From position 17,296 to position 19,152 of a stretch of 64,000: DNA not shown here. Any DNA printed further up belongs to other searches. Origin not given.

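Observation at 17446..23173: Sigma/anti-sigma-controlled DUF4331 - TPR lipoprotein - NicO-like permease operon: candidate uncharacterised envelope metal module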

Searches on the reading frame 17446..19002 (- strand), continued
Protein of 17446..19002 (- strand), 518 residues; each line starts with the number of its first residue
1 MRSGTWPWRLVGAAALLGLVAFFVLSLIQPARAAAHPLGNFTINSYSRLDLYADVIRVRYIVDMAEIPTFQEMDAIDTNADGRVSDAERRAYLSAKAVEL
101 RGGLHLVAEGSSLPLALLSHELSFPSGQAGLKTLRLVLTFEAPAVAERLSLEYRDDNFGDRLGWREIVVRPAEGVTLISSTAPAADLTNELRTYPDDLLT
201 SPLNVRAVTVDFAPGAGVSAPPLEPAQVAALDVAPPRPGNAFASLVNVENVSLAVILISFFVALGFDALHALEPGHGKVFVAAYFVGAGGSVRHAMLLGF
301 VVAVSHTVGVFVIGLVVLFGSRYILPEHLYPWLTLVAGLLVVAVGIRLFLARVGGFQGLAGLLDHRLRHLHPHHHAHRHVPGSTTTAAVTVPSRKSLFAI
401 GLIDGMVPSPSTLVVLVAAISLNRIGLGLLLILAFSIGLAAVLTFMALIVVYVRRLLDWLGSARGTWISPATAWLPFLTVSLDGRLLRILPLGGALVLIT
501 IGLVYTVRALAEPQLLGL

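Call 84: search_solved_structures(query=A3, max_evalue=1)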
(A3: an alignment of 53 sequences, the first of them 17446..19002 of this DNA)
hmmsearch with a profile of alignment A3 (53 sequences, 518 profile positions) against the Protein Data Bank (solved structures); distinct sequences matched with E-value up to 1: 7.
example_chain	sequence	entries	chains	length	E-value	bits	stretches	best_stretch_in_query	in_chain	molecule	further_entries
8i56_A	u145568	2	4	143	0.014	17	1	351-389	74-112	Sirohydrochlorin cobaltochelatase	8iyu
2m7n_A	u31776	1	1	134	0.017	16.7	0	74-99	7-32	Calcium-binding protein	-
1jfj_A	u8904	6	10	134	0.017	16.7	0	74-99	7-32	CALCIUM-BINDING PROTEIN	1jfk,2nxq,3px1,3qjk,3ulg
2m7k_A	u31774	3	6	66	0.053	15.1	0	74-100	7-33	Calcium-binding protein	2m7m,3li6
2jnx_A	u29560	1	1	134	0.11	14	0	74-98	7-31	Calcium binding protein 2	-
5xop_A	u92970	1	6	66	0.24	12.9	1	74-101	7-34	Calcium-binding protein 1 (EhCBP1), putative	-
6m25_A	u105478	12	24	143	0.52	11.8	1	351-389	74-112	Sirohydrochlorin cobaltochelatase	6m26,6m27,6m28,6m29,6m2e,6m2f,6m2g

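Call 85: search_dna_similar(query=L035:7998-9572:+, collection=plasmids, mode=protein, max_evalue=0.00001, max_rows=30)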
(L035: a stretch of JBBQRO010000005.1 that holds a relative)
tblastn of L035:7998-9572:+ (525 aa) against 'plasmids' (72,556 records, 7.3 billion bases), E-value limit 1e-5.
Records with a match: 45; places in all: 49; records where one place covers at least 80% of the query: 25.
Best place of each record, by identity: <60% 45.
By first word of the organism name: Streptomyces 13; Pseudoalteromonas 6; Sulfitobacter 5; Embleya 2; Paraburkholderia 2; Lichenicola 2; Adhaeribacter 2; Nostoc 2; Kitasatospora 1; Miltoncostaea 1; and 9 more.
By predicted mobility (MOB-suite, as given by PLSDB): non-mobilizable 37; mobilizable 6; conjugative 2.
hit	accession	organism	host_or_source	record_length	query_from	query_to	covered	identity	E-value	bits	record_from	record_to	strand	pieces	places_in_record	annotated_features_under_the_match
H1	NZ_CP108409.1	Kitasatospora sp. NBC_01300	-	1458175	29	459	82%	50.8%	2e-128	420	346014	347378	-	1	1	record has no annotation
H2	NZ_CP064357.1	Miltoncostaea oceani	pure culture,marine sediment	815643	27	461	83%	48.8%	2e-116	385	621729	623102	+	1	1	DUF4331 domain-containing protein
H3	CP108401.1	Streptomycetaceae bacterium NBC_01309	-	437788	12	461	86%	45.6%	1e-105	354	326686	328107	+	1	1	DUF4331 domain-containing protein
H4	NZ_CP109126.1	Streptomyces anulatus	-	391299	14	453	84%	46.0%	2e-107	359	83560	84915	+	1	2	DUF4331 domain-containing protein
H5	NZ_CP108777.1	Embleya sp. NBC_00896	-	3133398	1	453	86%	44.3%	5e-104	349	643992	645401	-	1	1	none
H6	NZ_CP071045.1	Streptomyces sp. CA-256286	sediment,muddy soil from torrent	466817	14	453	84%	45.2%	6e-106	355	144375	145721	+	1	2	DUF4331 domain-containing protein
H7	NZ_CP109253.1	Streptomyces anulatus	-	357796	14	453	84%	44.8%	3e-106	356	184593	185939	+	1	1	DUF4331 domain-containing protein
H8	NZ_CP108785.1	Embleya sp. NBC_00888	-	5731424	25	453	82%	45.7%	2e-102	345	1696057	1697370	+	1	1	none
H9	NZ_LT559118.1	Nonomuraea gerenzanensis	-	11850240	28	452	81%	45.9%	2e-104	350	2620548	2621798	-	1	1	none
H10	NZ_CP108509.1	Streptomyces sp. NBC_01237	-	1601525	26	453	82%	45.4%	4e-104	350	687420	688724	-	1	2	none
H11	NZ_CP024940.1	Paraburkholderia hospita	soil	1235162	10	460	86%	40.8%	4e-87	300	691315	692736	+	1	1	record has no annotation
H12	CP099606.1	Comamonadaceae bacterium OTU4NAUVB1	Arabidopsis thaliana,pure culture,leaf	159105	3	459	87%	39.7%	3e-87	301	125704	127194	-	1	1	DUF4331 domain-containing protein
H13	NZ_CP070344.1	Variovorax sp. PDNC026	cell culture,Plastic debris in ...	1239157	28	462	83%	41.1%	8e-85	294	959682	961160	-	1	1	none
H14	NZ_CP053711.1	Lichenicola cladoniae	Cladonia borealis,cell culture,lichen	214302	21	462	84%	40.0%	2e-78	275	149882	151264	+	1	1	DUF4331 domain-containing protein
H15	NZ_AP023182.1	Paraburkholderia sp. PGU19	Physopelta gutta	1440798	18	455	83%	40.0%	8e-77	271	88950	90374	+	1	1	record has no annotation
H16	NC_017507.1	Marinobacter adhaerens HP15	German Wadden Sea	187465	2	455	86%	38.0%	8e-80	279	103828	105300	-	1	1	DUF4331 domain-containing protein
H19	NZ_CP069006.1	Sulfitobacter mediterraneus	Skeletonema costatum,The surface ...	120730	14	416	77%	40.0%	5e-72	256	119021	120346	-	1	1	DUF4331 domain-containing protein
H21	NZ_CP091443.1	Pseudoalteromonas sp. CF6-2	sediment,South Sea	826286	5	455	86%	34.7%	8e-69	247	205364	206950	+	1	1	DUF4331 domain-containing protein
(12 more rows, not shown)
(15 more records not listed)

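Call 86: get_annotated_region(hit=H4, flank=7000)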
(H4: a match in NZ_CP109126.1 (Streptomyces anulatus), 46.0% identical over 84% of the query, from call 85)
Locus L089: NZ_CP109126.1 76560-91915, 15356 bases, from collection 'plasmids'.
description: Streptomyces anulatus strain NBC 01759 plasmid unnamed1, complete sequence
organism: Streptomyces anulatus (NCBI taxid 1892)
taxonomy: Bacteria; Actinomycetota; Actinomycetes; Kitasatosporales; Streptomycetaceae; Streptomyces; Streptomyces anulatus
host: -; source: -; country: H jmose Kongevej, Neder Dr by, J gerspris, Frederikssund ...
typing (MOB-suite, as given by PLSDB): mobilizable; relaxase MOBF
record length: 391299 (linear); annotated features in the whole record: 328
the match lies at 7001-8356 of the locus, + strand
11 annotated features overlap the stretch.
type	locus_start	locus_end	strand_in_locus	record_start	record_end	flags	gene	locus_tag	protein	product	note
CDS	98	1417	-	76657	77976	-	-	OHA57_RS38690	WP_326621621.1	hypothetical protein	-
CDS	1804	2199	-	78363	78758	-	-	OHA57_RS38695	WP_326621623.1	hypothetical protein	-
CDS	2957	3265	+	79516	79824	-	-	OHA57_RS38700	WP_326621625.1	hypothetical protein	-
CDS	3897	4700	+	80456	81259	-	-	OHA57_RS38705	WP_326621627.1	hypothetical protein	-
CDS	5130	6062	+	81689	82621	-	-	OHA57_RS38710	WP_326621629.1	Ku protein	GO:0006303 - double-strand break repair via nonhomologous end joining [Evidence IEA]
CDS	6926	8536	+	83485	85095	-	-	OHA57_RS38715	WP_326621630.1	DUF4331 domain-containing protein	-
CDS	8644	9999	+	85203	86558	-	-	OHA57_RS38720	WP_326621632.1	tetratricopeptide repeat protein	-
CDS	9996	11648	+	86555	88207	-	-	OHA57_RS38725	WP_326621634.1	nickel transporter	-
CDS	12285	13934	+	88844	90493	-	-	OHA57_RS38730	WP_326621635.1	DUF4331 domain-containing protein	-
CDS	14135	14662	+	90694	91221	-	-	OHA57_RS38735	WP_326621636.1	sortase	-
CDS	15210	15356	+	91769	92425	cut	-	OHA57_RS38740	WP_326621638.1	fasciclin domain-containing protein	-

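Call 87: get_annotated_region(hit=H16, flank=7000)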
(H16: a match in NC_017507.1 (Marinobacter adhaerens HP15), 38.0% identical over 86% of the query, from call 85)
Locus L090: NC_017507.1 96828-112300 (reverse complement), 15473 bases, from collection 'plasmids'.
description: Marinobacter adhaerens HP15 plasmid pHP-187, complete sequence
organism: Marinobacter adhaerens HP15 (NCBI taxid 225937)
taxonomy: Bacteria; Pseudomonadota; Gammaproteobacteria; Pseudomonadales; Marinobacteraceae; Marinobacter; Marinobacter adhaerens; Marinobacter adhaerens HP15
host: -; source: German Wadden Sea; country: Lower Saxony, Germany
typing (MOB-suite, as given by PLSDB): non-mobilizable; replicon rep_cluster_487
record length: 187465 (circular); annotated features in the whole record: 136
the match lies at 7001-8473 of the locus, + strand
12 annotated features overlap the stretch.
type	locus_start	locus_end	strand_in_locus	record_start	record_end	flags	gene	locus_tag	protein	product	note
CDS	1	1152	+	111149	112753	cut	-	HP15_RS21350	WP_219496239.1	alkaline phosphatase D family protein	-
CDS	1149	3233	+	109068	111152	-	-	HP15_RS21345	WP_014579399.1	metallophosphoesterase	-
CDS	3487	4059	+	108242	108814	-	-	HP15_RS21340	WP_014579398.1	DUF3299 domain-containing protein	-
CDS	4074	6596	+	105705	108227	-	-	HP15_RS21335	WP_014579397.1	PKD domain-containing protein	-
CDS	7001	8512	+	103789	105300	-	-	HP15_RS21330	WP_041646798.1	DUF4331 domain-containing protein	-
CDS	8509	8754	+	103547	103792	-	-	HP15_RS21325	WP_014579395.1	hypothetical protein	-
CDS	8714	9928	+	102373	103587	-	-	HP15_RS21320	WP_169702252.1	hypothetical protein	-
CDS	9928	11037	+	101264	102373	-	-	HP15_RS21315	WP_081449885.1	HupE/UreJ family protein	-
CDS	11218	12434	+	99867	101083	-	-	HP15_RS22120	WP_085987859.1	IS3 family transposase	-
CDS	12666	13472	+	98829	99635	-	-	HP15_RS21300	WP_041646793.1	alpha/beta hydrolase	-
CDS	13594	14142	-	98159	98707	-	-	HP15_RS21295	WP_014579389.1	DUF3455 domain-containing protein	-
CDS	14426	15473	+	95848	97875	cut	-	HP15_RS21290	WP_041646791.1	hypothetical protein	-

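Call 88: get_annotated_region(hit=H21, flank=7000)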
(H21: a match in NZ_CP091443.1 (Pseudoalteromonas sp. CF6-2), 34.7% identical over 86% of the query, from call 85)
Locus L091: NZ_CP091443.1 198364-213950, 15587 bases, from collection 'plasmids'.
description: Pseudoalteromonas sp. CF6-2 plasmid unnamed, complete sequence
organism: Pseudoalteromonas sp. CF6-2 (NCBI taxid 562716)
taxonomy: Bacteria; Pseudomonadota; Gammaproteobacteria; Alteromonadales; Pseudoalteromonadaceae; Pseudoalteromonas; Pseudoalteromonas sp. CF6-2
host: -; source: sediment,South Sea; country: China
typing (MOB-suite, as given by PLSDB): non-mobilizable
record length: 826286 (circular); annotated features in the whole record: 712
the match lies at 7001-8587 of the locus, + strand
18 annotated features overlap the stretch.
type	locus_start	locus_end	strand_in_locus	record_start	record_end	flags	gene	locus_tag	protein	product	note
CDS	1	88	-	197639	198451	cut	-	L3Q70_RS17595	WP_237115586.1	hypothetical protein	-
CDS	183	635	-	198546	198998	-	-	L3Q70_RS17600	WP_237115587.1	MarR family winged helix-turn-helix transcriptional regulator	GO:0006355 - regulation of DNA-templated transcription [Evidence IEA]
CDS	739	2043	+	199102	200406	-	hmgA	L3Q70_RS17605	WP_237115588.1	homogentisate 1,2-dioxygenase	GO:0006559 - L-phenylalanine catabolic process [Evidence IEA]; GO:0006572 - tyrosine catabolic process [Evidence IEA]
CDS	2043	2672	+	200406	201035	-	maiA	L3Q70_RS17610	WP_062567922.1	maleylacetoacetate isomerase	GO:0006559 - L-phenylalanine catabolic process [Evidence IEA]; GO:0006572 - tyrosine catabolic process [Evidence IEA]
CDS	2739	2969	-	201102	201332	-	-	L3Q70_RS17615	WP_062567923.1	TIGR02647 family protein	-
CDS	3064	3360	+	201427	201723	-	-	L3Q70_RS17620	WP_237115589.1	DUF1496 domain-containing protein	-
CDS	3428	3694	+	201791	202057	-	-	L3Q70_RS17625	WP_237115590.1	VF530 family protein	-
CDS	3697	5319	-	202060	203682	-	-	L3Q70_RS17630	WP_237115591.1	diacylglycerol kinase family protein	-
CDS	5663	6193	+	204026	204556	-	-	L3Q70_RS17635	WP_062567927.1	sigma-70 family RNA polymerase sigma factor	GO:0006352 - DNA-templated transcription initiation [Evidence IEA]; GO:0006355 - regulation of DNA-templated ...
CDS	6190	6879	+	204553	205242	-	-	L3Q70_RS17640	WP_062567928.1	anti-sigma factor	-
CDS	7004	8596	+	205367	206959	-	-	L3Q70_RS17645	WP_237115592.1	DUF4331 domain-containing protein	-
CDS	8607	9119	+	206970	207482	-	-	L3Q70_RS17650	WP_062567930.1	Ig-like domain-containing protein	-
CDS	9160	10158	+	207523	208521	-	-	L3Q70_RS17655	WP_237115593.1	hypothetical protein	-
CDS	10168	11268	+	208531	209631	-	-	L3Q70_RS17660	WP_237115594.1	HupE/UreJ family protein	-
CDS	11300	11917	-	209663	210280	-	-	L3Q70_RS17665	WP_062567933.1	TetR/AcrR family transcriptional regulator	GO:0006355 - regulation of DNA-templated transcription [Evidence IEA]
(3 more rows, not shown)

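Call 93: get_annotated_region(hit=H2, flank=6000)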
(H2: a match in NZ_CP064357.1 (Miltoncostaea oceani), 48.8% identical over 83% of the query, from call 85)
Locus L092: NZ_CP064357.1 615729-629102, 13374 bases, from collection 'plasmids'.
description: Miltoncostaea oceani strain SCSIO 61214 plasmid unnamed1, complete sequence
organism: Miltoncostaea oceani (NCBI taxid 2843216)
taxonomy: Bacteria; Actinomycetota; Thermoleophilia; Miltoncostaeales; Miltoncostaeaceae; Miltoncostaea; Miltoncostaea oceani
host: -; source: pure culture,marine sediment; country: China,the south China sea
typing (MOB-suite, as given by PLSDB): non-mobilizable
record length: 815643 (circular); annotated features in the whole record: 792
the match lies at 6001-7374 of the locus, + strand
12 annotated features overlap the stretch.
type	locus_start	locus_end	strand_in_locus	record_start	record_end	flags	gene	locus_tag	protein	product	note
CDS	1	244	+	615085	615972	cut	-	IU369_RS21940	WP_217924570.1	hypothetical protein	-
CDS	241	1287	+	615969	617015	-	-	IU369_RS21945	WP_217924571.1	radical SAM/SPASM domain-containing protein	-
CDS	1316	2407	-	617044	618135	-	-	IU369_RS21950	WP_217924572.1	HAMP domain-containing sensor histidine kinase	GO:0007165 - signal transduction [Evidence IEA]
CDS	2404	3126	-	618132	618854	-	-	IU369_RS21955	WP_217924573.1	response regulator transcription factor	GO:0000160 - phosphorelay signal transduction system [Evidence IEA]; GO:0006355 - regulation of DNA-templated ...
CDS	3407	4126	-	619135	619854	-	-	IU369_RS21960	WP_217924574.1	peptidoglycan DD-metalloendopeptidase family protein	-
CDS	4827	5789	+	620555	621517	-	-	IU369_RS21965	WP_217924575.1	hypothetical protein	-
CDS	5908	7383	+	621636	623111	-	-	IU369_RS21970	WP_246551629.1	DUF4331 domain-containing protein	-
CDS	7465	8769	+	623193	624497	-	-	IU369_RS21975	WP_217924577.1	tetratricopeptide repeat protein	-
CDS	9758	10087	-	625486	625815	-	-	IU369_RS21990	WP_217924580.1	transposase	GO:0006313 - DNA transposition [Evidence IEA]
CDS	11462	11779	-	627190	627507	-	-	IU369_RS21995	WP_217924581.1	hypothetical protein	-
CDS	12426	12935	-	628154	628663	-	-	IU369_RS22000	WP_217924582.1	hypothetical protein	-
CDS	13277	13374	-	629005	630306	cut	-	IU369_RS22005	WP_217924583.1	hypothetical protein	-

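Call 94: get_annotated_region(hit=H19, flank=6000)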
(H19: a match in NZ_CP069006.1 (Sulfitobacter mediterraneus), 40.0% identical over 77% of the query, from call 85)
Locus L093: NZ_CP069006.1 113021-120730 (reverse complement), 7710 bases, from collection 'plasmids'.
description: Sulfitobacter mediterraneus strain SC1-11 plasmid P2, complete sequence
organism: Sulfitobacter mediterraneus (NCBI taxid 83219)
taxonomy: Bacteria; Pseudomonadota; Alphaproteobacteria; Rhodobacterales; Roseobacteraceae; Sulfitobacter; Sulfitobacter mediterraneus
host: -; source: Skeletonema costatum,The surface seawater at the Pearl River Estuary; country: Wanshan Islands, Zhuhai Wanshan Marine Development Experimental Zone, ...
typing (MOB-suite, as given by PLSDB): non-mobilizable; replicon rep_cluster_558
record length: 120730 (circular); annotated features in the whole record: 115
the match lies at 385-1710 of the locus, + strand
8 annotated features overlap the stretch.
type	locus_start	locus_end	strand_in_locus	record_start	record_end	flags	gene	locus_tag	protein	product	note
CDS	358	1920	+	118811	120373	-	-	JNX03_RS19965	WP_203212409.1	DUF4331 domain-containing protein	-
CDS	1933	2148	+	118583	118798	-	-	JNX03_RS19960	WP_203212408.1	hypothetical protein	-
CDS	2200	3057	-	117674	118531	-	-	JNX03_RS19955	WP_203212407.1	type II secretion system protein GspK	-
CDS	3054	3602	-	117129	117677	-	-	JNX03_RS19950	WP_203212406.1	prepilin-type N-terminal cleavage/methylation domain-containing protein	-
CDS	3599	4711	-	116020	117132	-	-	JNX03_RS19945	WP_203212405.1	ABC transporter substrate-binding protein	-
CDS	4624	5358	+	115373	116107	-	-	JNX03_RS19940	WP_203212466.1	hypothetical protein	-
CDS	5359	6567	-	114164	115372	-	-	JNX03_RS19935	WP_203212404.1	type II secretion system F family protein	-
CDS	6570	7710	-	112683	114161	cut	-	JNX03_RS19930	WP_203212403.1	ATPase, T2SS/T4P/T4SS family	-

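Call 95: get_annotated_region(hit=H12, flank=6000)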
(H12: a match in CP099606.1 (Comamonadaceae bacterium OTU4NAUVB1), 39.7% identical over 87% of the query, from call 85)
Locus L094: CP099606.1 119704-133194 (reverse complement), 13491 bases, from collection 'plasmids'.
description: Comamonadaceae bacterium OTU4NAUVB1 plasmid unnamed4, complete sequence
organism: Comamonadaceae bacterium OTU4NAUVB1 (NCBI taxid 2952996)
taxonomy: Bacteria; Pseudomonadota; Betaproteobacteria; Burkholderiales; Comamonadaceae; ; Comamonadaceae bacterium OTU4NAUVB1
host: -; source: Arabidopsis thaliana,pure culture,leaf; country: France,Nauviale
typing (MOB-suite, as given by PLSDB): non-mobilizable
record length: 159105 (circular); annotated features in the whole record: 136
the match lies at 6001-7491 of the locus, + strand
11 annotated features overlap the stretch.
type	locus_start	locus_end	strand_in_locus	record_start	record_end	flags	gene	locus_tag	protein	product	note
CDS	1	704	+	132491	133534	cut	-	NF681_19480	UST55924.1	esterase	-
CDS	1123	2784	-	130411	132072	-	-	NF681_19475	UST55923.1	histidine kinase famiy protein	-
CDS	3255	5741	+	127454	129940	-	-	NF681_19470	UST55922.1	PAS domain-containing protein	-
CDS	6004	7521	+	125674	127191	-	-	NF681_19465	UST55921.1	DUF4331 domain-containing protein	-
CDS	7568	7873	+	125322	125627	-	-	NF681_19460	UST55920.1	hypothetical protein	-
CDS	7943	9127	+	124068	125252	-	-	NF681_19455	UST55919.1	hypothetical protein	-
CDS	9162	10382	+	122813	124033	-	-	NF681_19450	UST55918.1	HupE/UreJ family protein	-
CDS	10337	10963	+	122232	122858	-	-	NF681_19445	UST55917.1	SMP-30/gluconolactonase/LRE family protein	-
CDS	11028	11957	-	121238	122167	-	-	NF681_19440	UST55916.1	glyoxylate/hydroxypyruvate reductase A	-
CDS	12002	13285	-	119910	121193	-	gabT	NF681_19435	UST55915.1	4-aminobutyrate--2-oxoglutarate transaminase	-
CDS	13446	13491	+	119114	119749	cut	-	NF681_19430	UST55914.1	cupin domain-containing protein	-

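Call 96: get_annotated_region(hit=H14, flank=6000)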
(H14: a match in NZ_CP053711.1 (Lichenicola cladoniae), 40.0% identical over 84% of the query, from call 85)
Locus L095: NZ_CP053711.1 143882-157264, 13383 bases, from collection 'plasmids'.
description: Lichenicola cladoniae strain PAMC 26569 plasmid unnamed4, complete sequence
organism: Lichenicola cladoniae (NCBI taxid 1484109)
taxonomy: Bacteria; Pseudomonadota; Alphaproteobacteria; Rhodospirillales; Acetobacteraceae; Lichenicola; Lichenicola cladoniae
host: -; source: Cladonia borealis,cell culture,lichen; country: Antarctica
typing (MOB-suite, as given by PLSDB): non-mobilizable
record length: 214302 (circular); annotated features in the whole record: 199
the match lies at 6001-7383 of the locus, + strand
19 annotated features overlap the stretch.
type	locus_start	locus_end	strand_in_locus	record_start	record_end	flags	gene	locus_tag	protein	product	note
CDS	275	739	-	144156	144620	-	-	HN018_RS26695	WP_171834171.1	hypothetical protein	-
CDS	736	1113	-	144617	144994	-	-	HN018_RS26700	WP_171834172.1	hypothetical protein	-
CDS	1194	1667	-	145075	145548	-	-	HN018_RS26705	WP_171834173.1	hypothetical protein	-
CDS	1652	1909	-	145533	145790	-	-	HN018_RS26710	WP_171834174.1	hypothetical protein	-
CDS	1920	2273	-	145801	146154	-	-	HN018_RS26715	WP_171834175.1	hypothetical protein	-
CDS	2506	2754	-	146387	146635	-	-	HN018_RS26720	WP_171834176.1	helix-turn-helix transcriptional regulator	-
CDS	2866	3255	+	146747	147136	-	-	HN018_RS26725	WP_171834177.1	hypothetical protein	-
CDS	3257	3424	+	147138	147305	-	-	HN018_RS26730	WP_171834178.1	hypothetical protein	-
CDS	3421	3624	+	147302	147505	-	-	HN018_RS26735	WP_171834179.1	hypothetical protein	-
CDS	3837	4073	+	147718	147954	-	-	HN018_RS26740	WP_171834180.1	hypothetical protein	-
CDS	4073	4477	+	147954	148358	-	-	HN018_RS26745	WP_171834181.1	hypothetical protein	-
CDS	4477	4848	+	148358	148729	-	-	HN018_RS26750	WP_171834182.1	hypothetical protein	-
CDS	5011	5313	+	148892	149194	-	-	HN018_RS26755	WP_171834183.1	hypothetical protein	-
CDS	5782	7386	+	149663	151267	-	-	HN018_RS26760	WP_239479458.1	DUF4331 domain-containing protein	-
CDS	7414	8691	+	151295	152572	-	-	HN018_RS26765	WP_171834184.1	hypothetical protein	-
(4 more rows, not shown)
